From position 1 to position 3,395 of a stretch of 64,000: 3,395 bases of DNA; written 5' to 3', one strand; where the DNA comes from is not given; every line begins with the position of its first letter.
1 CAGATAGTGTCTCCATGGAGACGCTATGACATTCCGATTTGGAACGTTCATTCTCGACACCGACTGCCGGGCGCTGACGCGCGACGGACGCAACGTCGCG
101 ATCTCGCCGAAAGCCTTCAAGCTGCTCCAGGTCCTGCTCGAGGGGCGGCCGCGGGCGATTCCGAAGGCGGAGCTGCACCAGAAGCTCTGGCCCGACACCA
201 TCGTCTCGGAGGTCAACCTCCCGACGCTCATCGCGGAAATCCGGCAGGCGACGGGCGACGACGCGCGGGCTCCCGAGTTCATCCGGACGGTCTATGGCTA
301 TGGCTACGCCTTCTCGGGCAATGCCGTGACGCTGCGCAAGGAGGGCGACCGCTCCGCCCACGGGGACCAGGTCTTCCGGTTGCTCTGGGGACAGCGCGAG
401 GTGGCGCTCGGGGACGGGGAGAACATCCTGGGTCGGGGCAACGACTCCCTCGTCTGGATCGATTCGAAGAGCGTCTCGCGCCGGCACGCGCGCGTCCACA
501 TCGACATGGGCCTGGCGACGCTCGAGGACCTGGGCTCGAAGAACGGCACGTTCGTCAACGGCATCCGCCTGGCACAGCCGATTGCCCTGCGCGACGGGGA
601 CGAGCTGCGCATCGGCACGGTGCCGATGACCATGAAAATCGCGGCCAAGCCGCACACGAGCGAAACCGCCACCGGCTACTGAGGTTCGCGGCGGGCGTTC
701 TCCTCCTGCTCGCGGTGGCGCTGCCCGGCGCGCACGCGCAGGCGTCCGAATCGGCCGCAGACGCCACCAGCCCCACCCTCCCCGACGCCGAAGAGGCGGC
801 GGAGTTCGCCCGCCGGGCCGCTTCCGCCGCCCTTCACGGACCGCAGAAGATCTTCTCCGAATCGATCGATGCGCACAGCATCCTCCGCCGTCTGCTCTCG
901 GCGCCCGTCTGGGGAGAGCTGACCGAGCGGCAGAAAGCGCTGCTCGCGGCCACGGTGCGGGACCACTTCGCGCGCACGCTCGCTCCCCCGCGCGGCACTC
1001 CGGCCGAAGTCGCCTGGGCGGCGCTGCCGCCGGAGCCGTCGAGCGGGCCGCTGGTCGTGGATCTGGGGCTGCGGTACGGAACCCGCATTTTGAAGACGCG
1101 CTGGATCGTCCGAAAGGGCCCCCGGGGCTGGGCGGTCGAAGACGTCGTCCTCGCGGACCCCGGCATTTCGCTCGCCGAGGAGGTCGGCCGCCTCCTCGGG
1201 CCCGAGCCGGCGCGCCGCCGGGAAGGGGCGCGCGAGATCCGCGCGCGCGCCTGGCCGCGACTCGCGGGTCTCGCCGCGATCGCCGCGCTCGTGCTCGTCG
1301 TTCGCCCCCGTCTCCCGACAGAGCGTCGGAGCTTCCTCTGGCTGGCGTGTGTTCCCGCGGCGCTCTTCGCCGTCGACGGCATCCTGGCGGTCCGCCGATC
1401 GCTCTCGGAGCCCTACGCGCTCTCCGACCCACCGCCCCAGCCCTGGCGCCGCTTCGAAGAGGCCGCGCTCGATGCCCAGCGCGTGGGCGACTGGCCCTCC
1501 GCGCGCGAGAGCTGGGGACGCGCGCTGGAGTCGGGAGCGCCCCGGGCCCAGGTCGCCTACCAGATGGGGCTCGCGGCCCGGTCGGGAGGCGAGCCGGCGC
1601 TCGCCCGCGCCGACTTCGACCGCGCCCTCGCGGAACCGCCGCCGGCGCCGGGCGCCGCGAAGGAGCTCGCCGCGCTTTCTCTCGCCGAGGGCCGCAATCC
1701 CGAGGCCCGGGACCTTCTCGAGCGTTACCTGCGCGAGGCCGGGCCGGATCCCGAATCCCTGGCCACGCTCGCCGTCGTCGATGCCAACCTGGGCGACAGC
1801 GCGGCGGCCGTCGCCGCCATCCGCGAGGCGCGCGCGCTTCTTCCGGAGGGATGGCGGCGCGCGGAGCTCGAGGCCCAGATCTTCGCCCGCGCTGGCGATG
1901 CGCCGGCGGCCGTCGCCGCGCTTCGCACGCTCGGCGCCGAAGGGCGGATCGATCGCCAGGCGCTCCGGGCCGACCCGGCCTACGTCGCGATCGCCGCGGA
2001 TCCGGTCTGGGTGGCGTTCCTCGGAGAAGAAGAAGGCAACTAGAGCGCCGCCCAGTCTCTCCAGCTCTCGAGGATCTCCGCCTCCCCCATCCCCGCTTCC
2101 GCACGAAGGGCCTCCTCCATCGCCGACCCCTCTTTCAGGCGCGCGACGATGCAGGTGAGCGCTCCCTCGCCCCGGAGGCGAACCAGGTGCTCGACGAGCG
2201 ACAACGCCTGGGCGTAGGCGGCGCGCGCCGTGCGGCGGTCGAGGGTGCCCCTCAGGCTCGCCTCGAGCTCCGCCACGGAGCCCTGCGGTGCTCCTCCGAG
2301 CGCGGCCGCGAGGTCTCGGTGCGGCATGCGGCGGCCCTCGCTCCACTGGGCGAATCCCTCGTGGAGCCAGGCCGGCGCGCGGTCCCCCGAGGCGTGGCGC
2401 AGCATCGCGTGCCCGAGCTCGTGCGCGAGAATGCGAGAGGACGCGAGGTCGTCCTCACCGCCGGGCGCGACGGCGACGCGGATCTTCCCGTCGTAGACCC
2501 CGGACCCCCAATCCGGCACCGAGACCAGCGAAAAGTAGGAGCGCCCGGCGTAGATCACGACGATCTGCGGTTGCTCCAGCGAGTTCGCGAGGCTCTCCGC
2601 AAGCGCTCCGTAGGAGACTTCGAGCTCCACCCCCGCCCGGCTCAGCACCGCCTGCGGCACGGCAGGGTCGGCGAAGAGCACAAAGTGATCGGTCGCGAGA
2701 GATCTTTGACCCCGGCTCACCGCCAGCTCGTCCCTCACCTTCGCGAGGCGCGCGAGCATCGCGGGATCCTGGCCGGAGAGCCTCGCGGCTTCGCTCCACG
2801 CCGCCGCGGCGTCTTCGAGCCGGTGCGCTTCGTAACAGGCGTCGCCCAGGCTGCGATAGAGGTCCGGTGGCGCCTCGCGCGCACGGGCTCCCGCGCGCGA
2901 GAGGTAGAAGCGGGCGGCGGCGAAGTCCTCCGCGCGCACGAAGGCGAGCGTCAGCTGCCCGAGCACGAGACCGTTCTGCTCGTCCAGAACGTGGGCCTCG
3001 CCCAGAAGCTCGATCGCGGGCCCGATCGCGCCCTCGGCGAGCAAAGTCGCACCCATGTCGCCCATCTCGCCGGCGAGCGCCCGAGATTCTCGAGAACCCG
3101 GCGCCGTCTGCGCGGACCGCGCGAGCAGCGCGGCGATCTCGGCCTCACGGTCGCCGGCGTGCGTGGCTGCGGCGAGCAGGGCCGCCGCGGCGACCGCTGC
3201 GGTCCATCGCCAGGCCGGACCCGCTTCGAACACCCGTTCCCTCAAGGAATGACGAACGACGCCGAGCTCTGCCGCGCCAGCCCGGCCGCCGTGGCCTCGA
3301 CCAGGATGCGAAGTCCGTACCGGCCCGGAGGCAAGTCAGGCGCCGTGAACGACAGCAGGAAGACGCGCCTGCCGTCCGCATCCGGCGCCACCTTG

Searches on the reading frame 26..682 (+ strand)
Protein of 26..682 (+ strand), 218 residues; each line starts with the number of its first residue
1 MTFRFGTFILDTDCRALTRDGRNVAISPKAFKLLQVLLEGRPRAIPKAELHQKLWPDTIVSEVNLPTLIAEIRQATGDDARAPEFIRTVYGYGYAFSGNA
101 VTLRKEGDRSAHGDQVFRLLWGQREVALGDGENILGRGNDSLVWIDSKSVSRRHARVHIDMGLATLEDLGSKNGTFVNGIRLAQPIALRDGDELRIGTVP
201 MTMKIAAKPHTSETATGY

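Call 14: search_protein_families(library=pfam, proteins=[window:26-682:+], max_evalue=0.001)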
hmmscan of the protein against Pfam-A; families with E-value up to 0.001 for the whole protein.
window:26-682:+ (218 aa): 3 families
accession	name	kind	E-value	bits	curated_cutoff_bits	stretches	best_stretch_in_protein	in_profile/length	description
PF00498.31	FHA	-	4.5e-19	69.1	20.7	1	134-197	2-67/67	FHA domain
PF00486.34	Trans_reg_C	-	3.1e-14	53.2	26.2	1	21-96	1-77/77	Transcriptional regulatory protein, C terminal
PF16697.10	Yop-YscD_cpl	-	6.2e-10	39.6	33.2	1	125-203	11-90/94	Inner membrane component of T3SS, cytoplasmic domain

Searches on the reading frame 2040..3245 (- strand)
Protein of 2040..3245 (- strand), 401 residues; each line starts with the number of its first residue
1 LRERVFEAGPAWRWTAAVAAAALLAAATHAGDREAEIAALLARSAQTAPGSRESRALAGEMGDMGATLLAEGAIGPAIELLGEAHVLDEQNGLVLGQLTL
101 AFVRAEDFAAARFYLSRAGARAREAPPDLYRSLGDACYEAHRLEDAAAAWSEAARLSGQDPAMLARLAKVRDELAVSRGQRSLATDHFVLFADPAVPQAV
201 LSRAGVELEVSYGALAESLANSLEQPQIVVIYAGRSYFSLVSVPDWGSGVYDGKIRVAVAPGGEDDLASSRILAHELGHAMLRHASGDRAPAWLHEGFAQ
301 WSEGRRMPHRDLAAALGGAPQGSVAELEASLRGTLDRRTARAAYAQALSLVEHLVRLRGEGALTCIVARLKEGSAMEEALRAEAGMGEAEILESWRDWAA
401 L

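Call 14: search_protein_families(library=pfam, proteins=[window:2040-3245:-], max_evalue=0.001)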
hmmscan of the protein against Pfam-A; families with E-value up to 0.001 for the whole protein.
window:2040-3245:- (401 aa): 1 family
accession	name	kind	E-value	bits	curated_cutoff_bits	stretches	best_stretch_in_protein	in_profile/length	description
PF13485.12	Peptidase_MA_2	-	1.4e-11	45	32.4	1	215-398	9-198/201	Peptidase MA superfamily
